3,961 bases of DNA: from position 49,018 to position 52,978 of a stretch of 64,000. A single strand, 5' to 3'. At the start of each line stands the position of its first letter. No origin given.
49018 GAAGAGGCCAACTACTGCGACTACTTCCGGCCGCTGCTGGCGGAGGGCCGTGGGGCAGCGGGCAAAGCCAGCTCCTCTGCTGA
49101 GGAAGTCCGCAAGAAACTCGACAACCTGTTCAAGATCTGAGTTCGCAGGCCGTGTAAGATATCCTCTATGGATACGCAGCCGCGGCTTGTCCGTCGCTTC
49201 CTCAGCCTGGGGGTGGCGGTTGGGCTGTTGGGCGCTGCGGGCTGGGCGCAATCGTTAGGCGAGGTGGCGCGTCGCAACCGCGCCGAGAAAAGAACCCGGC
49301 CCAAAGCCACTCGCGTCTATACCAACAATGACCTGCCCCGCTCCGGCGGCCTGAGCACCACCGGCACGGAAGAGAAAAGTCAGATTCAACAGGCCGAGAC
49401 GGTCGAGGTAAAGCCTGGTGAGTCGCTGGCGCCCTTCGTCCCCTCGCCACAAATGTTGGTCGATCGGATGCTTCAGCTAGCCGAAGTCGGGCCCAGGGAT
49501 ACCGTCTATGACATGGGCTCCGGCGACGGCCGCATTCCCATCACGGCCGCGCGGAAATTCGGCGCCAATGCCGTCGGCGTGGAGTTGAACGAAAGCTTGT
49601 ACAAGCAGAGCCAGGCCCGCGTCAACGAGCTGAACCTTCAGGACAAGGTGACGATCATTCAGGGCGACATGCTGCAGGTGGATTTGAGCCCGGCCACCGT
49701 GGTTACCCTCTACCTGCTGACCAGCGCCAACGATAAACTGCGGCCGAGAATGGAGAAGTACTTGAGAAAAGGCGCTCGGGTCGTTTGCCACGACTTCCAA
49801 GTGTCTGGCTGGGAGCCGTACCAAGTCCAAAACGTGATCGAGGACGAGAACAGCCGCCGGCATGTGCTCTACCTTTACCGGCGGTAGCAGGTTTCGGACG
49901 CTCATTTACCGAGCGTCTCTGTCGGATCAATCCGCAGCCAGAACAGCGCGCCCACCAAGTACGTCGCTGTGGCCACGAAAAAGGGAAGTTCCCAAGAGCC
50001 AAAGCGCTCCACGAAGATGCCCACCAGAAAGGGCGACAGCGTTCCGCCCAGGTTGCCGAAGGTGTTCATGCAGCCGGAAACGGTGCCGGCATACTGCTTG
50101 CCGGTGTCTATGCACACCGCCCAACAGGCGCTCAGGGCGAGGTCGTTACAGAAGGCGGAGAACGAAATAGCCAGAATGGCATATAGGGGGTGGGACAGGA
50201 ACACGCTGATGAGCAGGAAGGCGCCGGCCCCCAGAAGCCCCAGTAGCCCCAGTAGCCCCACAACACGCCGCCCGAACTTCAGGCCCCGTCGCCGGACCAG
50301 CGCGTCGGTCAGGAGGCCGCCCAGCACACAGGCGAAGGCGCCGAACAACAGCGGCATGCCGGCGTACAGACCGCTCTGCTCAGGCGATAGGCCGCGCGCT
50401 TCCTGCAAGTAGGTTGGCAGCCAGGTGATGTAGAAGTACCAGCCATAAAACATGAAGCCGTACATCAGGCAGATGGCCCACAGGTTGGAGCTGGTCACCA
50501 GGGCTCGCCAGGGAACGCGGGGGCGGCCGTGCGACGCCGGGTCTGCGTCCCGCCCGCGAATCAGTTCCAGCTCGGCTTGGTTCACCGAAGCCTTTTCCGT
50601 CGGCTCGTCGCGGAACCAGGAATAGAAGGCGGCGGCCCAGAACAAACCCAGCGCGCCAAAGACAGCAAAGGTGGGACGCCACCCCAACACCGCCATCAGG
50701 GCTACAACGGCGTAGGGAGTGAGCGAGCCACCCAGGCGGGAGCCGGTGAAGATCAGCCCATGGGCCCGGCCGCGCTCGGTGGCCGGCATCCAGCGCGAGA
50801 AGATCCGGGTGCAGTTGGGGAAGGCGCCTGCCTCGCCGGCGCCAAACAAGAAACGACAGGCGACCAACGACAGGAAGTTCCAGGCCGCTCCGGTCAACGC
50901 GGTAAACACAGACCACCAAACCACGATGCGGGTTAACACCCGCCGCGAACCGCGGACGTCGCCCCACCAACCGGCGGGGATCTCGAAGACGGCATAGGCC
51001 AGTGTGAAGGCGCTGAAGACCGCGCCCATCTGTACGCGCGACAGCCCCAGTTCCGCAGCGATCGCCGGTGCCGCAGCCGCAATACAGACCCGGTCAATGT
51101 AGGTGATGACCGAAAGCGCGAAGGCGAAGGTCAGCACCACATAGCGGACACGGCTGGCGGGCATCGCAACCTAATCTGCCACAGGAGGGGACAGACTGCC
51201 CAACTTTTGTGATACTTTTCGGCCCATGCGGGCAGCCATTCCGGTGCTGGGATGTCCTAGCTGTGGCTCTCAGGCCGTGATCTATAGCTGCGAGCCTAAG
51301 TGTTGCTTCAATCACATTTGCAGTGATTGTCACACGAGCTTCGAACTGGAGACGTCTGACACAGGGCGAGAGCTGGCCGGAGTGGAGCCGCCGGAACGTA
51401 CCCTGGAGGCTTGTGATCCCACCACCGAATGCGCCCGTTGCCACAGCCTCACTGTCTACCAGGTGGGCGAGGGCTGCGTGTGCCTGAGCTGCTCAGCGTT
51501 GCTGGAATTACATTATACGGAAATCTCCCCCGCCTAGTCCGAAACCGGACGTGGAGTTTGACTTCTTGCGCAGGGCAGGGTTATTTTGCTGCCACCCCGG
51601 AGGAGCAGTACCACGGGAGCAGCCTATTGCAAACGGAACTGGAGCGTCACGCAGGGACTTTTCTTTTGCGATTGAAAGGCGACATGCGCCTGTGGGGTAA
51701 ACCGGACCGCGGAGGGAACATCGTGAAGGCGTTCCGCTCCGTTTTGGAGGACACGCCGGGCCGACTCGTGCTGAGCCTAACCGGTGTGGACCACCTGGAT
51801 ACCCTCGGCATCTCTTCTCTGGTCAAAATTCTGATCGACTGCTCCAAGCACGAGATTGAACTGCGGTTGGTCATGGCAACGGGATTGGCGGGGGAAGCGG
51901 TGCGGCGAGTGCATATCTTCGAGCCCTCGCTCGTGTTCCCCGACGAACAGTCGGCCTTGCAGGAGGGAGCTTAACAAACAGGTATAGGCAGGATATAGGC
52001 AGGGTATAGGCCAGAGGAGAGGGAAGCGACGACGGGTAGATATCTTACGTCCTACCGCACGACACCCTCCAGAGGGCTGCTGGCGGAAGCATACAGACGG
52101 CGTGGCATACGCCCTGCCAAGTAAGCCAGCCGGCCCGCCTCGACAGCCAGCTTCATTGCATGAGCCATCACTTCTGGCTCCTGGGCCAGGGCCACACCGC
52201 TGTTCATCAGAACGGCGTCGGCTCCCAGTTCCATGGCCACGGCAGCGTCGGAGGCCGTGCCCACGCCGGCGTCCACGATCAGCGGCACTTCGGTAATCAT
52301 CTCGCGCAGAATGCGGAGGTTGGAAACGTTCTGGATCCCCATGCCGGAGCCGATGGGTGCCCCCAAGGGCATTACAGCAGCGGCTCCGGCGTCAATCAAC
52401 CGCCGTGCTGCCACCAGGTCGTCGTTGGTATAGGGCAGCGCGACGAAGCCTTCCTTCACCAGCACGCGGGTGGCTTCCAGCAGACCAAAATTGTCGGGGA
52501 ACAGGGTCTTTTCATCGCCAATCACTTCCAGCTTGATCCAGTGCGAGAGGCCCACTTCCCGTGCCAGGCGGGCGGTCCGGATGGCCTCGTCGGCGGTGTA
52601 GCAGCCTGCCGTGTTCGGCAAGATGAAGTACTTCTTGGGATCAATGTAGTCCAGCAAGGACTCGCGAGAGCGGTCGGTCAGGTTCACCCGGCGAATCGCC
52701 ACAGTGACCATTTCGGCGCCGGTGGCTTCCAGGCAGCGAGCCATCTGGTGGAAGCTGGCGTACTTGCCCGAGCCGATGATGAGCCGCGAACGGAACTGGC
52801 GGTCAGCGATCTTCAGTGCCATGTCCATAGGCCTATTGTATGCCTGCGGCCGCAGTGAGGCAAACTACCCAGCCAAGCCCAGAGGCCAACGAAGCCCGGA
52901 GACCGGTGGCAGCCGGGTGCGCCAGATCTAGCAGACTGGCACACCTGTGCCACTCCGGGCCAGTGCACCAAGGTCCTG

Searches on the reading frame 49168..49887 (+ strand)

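Call 40: search_protein_families(library=pfam, proteins=[window:49168-49887:+], max_evalue=0.00001)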
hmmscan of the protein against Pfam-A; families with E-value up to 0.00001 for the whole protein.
window:49168-49887:+ (239 aa): 5 families
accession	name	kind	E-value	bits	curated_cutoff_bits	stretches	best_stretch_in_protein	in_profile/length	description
PF02353.26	CMAS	-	2.4e-08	34.1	27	1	98-182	51-135/273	Mycolic acid cyclopropane synthetase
PF13649.12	Methyltransf_25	-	8.6e-08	33.2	27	1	113-206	1-93/97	Methyltransferase domain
PF00398.26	RrnaAD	-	1.9e-07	30.9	24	1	95-176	16-93/263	Ribosomal RNA adenine dimethylase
PF01135.25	PCMT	-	1.6e-06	28.5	20.3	1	95-168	59-133/210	Protein-L-isoaspartate(D-aspartate) O-methyltransferase (PCMT)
PF13847.12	Methyltransf_31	-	2.2e-06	27.8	27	1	111-222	5-124/145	Methyltransferase domain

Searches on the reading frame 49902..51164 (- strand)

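Call 40: search_protein_families(library=pfam, proteins=[window:49902-51164:-], max_evalue=0.00001)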
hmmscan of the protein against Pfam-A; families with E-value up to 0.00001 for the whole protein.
window:49902-51164:- (420 aa): 1 family
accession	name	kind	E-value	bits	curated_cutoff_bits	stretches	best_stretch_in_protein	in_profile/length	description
PF07690.21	MFS_1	-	7.5e-68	229.4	33.4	2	15-378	2-347/347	Major Facilitator Superfamily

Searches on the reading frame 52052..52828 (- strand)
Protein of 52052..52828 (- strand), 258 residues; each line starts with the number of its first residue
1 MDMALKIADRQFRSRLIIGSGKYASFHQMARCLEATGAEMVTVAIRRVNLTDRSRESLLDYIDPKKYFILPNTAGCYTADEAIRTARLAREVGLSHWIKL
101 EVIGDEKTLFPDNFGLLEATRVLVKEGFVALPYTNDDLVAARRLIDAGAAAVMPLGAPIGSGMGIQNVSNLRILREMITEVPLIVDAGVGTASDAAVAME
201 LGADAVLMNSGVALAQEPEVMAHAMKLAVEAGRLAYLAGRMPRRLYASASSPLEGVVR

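Call 40: search_protein_families(library=pfam, proteins=[window:52052-52828:-], max_evalue=0.00001)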
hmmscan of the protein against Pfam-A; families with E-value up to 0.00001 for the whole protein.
window:52052-52828:- (258 aa): 1 family
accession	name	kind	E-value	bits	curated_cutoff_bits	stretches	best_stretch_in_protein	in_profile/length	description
PF05690.20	ThiG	-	1.7e-109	365.4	23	1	6-252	1-247/247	Thiazole biosynthesis protein ThiG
